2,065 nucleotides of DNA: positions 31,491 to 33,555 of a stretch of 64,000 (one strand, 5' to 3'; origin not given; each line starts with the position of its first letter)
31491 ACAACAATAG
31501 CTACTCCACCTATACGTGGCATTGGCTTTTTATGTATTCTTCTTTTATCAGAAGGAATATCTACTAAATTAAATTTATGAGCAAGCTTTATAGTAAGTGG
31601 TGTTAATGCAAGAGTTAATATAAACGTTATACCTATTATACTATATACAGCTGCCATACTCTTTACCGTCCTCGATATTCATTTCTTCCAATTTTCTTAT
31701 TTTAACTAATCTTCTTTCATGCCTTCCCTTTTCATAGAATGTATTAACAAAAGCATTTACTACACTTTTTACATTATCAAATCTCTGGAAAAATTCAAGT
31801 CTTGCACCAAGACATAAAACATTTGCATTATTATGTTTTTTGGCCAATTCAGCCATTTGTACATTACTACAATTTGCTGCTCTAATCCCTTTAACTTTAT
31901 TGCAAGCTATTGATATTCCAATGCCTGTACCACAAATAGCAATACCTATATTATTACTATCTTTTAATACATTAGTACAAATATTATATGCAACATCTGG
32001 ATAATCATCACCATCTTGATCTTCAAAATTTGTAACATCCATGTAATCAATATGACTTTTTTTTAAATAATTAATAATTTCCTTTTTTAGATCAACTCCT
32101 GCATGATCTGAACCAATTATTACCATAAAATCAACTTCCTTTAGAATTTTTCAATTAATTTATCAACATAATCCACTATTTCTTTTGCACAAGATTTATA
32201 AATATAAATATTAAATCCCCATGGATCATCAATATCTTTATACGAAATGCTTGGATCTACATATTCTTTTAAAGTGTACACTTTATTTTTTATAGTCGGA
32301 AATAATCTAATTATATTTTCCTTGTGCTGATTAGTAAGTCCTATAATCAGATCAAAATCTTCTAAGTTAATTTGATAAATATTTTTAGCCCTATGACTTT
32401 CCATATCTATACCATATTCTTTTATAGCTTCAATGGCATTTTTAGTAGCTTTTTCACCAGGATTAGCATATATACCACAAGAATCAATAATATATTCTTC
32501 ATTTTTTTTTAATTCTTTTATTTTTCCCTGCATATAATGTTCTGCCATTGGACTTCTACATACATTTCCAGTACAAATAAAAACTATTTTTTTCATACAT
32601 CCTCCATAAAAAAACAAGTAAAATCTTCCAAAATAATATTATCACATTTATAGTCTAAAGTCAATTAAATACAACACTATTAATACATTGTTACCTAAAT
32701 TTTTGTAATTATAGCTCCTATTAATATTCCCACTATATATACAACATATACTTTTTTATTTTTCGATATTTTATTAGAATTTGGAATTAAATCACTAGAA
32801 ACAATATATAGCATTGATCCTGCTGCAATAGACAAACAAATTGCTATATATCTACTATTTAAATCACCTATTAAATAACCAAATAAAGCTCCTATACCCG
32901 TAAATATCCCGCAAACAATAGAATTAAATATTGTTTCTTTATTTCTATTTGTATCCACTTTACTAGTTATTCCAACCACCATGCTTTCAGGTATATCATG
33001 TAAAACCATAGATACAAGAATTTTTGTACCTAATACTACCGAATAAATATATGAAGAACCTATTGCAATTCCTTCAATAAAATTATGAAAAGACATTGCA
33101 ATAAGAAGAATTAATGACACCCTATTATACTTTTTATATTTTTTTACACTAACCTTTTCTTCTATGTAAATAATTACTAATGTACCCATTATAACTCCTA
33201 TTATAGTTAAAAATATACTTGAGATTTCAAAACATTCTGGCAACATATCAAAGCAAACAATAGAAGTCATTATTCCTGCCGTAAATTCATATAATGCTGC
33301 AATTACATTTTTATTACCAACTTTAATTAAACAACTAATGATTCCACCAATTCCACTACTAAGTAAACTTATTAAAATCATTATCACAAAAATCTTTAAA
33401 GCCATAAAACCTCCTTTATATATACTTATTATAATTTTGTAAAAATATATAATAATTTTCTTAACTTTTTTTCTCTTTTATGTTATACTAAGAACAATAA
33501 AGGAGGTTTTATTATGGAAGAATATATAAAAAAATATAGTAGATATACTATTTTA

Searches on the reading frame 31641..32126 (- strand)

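Call 10: search_protein_families(library=pfam, proteins=[window:31641-32126:-], max_evalue=0.01)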
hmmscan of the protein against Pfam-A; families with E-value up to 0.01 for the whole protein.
window:31641-32126:- (161 aa): 1 family
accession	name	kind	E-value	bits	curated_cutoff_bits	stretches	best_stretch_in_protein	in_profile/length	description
PF02502.23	LacAB_rpiB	-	5.5e-48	162.9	24.7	1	2-143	1-138/138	Ribose/Galactose Isomerase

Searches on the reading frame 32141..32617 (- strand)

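Call 10: search_protein_families(library=pfam, proteins=[window:32141-32617:-], max_evalue=0.01)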
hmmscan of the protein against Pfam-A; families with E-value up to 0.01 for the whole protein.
window:32141-32617:- (158 aa): 1 family
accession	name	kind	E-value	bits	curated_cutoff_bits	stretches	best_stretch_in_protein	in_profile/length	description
PF01451.26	LMWPc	-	9.9e-35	120.3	23.2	1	11-154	1-143/144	Low molecular weight phosphotyrosine protein phosphatase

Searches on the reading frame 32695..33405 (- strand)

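Call 10: search_protein_families(library=pfam, proteins=[window:32695-33405:-], max_evalue=0.01)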
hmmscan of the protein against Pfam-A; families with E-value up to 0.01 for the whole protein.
window:32695-33405:- (236 aa): 2 families
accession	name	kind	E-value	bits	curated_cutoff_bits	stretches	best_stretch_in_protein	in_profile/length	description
PF02535.28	Zip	-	3.1e-22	79.7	35.1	1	87-233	168-322/323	ZIP Zinc transporter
PF02659.21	Mntp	-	0.0013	19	24.4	1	155-219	4-68/152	Putative manganese efflux pump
